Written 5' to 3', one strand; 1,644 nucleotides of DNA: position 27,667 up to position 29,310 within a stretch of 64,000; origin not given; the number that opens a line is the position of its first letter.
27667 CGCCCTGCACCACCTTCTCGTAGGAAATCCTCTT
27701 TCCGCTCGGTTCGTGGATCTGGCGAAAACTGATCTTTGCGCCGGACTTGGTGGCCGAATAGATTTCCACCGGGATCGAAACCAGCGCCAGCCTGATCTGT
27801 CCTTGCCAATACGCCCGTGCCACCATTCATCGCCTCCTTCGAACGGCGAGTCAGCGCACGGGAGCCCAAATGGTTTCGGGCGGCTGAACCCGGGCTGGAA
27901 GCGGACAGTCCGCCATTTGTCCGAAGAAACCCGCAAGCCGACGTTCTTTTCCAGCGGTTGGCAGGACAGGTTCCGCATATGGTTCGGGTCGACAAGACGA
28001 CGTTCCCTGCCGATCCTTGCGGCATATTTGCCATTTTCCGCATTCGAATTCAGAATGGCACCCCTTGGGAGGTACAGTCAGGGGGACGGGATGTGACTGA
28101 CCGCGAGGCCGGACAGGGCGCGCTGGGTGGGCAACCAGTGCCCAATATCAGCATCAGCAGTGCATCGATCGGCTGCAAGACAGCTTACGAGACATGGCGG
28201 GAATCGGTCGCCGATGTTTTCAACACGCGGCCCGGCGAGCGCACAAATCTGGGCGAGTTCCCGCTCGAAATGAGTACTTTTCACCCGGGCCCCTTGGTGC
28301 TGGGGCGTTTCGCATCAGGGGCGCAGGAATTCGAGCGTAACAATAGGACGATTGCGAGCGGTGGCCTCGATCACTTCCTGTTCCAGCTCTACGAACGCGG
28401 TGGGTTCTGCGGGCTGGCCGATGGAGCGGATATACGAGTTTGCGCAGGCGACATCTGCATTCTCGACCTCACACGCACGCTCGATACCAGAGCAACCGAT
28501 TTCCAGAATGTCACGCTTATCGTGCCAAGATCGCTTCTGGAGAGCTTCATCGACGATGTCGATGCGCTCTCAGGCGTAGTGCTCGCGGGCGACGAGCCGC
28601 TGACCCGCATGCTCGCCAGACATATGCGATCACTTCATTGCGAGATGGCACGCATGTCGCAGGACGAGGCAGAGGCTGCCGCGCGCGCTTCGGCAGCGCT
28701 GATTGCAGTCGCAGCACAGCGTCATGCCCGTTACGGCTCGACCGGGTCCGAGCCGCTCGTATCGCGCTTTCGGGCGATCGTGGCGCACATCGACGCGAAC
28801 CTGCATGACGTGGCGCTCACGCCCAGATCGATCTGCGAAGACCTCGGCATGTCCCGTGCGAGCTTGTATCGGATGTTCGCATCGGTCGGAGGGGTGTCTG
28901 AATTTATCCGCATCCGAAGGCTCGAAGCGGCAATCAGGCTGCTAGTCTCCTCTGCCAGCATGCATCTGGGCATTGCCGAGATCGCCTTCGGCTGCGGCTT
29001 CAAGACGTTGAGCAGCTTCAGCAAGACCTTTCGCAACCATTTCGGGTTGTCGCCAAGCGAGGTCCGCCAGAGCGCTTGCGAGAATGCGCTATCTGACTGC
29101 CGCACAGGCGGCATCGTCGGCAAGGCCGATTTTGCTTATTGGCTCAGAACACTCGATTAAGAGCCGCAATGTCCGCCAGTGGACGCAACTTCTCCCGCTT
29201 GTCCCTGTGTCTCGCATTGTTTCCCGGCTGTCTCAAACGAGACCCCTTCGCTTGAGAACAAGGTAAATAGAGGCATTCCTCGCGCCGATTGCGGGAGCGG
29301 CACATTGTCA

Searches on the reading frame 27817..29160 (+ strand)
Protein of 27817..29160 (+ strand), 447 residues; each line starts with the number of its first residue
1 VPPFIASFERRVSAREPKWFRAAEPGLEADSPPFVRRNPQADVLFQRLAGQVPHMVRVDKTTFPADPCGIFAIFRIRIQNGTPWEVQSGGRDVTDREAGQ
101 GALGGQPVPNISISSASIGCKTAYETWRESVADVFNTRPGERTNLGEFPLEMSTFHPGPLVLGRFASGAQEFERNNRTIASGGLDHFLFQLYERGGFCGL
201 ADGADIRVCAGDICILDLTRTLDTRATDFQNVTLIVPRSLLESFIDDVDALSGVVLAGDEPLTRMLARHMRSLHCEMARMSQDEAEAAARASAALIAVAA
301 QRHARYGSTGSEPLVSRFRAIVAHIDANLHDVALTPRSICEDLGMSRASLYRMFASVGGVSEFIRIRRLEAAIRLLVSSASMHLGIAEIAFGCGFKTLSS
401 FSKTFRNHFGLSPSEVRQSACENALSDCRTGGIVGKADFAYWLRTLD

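Call 54: search_protein_families(library=pfam, proteins=[window:27817-29160:+], max_evalue=0.001)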
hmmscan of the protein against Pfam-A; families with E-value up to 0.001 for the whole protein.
window:27817-29160:+ (447 aa): 3 families
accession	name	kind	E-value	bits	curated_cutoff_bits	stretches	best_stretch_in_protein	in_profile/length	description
PF12833.13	HTH_18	-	1.2e-18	67.6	33.6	1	339-418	1-79/80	Helix-turn-helix domain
PF14525.12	AraC_binding_2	-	1e-12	48.5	27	1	127-297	1-169/173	AraC-binding-like domain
PF00165.29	HTH_AraC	-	8.6e-08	32.6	26.6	1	386-418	11-42/42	Bacterial regulatory helix-turn-helix proteins, AraC family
